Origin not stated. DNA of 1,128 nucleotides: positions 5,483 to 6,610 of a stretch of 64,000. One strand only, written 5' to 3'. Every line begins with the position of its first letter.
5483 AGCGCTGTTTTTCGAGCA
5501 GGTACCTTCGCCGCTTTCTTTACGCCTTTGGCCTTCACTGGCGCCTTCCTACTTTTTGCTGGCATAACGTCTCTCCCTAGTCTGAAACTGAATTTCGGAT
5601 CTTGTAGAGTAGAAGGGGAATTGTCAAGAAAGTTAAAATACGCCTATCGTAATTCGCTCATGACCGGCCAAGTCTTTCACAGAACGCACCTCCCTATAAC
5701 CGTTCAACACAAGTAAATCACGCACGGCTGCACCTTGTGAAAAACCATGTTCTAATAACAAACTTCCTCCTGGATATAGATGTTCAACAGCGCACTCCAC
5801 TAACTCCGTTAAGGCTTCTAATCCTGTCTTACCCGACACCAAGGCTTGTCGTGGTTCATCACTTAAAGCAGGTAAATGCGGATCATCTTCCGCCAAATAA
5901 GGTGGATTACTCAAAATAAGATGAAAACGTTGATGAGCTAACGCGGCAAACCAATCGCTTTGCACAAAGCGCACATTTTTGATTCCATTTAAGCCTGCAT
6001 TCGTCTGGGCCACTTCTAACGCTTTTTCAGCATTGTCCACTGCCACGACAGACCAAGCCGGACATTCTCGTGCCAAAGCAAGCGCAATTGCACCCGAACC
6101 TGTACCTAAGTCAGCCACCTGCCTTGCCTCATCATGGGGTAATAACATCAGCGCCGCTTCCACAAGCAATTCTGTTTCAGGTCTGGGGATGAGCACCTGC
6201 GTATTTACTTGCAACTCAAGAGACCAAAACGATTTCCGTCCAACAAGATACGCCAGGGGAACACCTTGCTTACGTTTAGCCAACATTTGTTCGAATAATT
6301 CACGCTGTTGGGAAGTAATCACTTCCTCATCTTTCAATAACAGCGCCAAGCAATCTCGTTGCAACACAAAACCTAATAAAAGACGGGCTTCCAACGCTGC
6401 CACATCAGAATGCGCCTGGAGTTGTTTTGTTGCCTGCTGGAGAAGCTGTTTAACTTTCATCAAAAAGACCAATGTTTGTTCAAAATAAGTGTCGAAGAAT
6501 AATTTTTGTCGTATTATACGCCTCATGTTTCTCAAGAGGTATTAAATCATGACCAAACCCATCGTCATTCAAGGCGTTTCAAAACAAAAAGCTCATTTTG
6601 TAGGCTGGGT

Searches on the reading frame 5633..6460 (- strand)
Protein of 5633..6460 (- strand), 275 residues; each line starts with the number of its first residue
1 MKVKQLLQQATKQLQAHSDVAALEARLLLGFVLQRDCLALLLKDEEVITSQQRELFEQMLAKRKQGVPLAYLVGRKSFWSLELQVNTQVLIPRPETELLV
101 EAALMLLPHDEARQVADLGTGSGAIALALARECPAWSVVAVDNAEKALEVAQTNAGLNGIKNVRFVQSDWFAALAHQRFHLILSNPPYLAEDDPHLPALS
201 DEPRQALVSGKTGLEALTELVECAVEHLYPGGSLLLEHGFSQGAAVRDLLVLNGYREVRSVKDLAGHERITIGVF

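Call 3: search_protein_families(library=pfam, proteins=[window:5633-6460:-], max_evalue=0.01)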
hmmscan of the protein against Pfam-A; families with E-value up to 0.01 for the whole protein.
window:5633-6460:- (275 aa): 19 families
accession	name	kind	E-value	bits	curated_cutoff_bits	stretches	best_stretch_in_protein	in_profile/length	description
PF05175.20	MTS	-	7.8e-21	74.9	23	1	105-193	25-113/170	Methyltransferase small domain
PF17827.6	PrmC_N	-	5.2e-18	65.8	23.4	1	5-74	1-71/71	PrmC N-terminal domain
PF13847.12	Methyltransf_31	-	6.3e-14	52.3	27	1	110-186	2-82/145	Methyltransferase domain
PF13649.12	Methyltransf_25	-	1.2e-11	45.6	27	1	115-204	1-90/97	Methyltransferase domain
PF06325.19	PrmA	-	2.4e-09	37.6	22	1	110-185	160-233/296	Ribosomal protein L11 methyltransferase (PrmA)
PF08241.18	Methyltransf_11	-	1.4e-06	29.3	21.2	1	117-185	2-67/95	Methyltransferase domain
PF02390.23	Methyltransf_4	-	3.8e-06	26.9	24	1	114-175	4-65/173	Putative methyltransferase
PF24675.1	NpmA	-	5.9e-06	26.2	60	1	110-167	22-83/214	16S rRNA (adenine(1408)-N(1))-methyltransferase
PF01170.24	UPF0020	-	1.5e-05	25.2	22.3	1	98-189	42-132/197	RMKL-like, methyltransferase domain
PF08242.18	Methyltransf_12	-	0.00015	22.9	30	1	117-169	2-54/98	Methyltransferase domain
PF01135.25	PCMT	-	0.00059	20.1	20.3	1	55-169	21-132/210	Protein-L-isoaspartate(D-aspartate) O-methyltransferase (PCMT)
PF00891.24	Methyltransf_2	-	0.0007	19.4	22.3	1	96-171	47-121/210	O-methyltransferase domain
PF09445.16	Methyltransf_15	-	0.00095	19.2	22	1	114-181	3-69/165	RNA cap guanine-N2 methyltransferase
PF12847.13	Methyltransf_18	-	0.001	19.6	27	1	111-179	14-83/151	Methyltransferase domain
PF10294.15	Methyltransf_16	-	0.0013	19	21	1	112-176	47-113/174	Lysine methyltransferase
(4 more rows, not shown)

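Call 4: search_protein_families(library=ncbifam, proteins=[window:5633-6460:-], max_evalue=0.01)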
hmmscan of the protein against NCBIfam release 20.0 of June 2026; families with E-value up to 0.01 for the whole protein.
window:5633-6460:- (275 aa): 58 families (the best 25 are shown)
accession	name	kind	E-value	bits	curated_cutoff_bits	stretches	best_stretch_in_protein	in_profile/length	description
TIGR03534.1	RF_mod_PrmC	equivalog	1.2e-82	277.2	199.1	1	24-271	1-252/253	peptide chain release factor N(5)-glutamine methyltransferase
TIGR00536.1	hemK_fam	subfamily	1e-73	247.9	115.5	1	4-274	7-281/286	HemK family protein methyltransferase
NF002421.0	PRK01544.1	equivalog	3.1e-47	161.5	567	2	111-270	138-301/524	bifunctional peptide chain release factor N(5)-glutamine methyltransferase PrmC/tRNA (guanosine(46)-N7)-methyltransferase TrmB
TIGR03533.1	L3_gln_methyl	equivalog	2.5e-42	145.1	229.7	1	21-243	29-256/284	50S ribosomal protein L3 N(5)-glutamine methyltransferase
TIGR03704.1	PrmC_rel_meth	equivalog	8.9e-29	100.7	248.8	1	49-261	23-239/251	putative protein N(5)-glutamine methyltransferase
NF011529.0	PRK14968.1-3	equivalog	5e-27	94.6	162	1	80-258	7-177/198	putative methyltransferase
TIGR00537.1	hemK_rel_arch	hypoth_equivalog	6.1e-16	58.6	87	1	96-251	7-154/179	HemK2/MTQ2 family protein methyltransferase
NF011530.0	PRK14968.1-4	equivalog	2e-15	56.7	243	1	81-256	11-176/202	putative methyltransferase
NF011527.0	PRK14968.1-1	equivalog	6.5e-14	52.1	242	1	84-258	9-172/192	putative methyltransferase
NF006138.0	PRK08287.1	equivalog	7.3e-11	42.2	210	1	103-168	23-88/189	decarboxylating cobalt-precorrin-6B (C(15))-methyltransferase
TIGR02469.1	CbiT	equivalog_domain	2.1e-10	40.9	78.3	1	107-236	15-120/124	precorrin-6Y C5,15-methyltransferase (decarboxylating) subunit CbiT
NF009639.0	PRK13168.1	equivalog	3.9e-10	39.2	458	1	64-178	265-365/446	23S rRNA (uracil(1939)-C(5))-methyltransferase RlmD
NF047853.1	tRm6a37MtseTrmN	equivalog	1.1e-09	38.4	350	1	110-233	42-163/244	tRNA(1)(Val) (adenine(37)-N(6))-methyltransferase TrmN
NF007023.0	PRK09489.1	equivalog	1.6e-09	37.4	295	1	109-198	194-281/342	16S rRNA (guanine(1207)-N(2))-methyltransferase RsmC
TIGR00479.1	rumA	equivalog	4.1e-09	35.8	183.55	1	81-177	263-357/432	23S rRNA (uracil(1939)-C(5))-methyltransferase RlmD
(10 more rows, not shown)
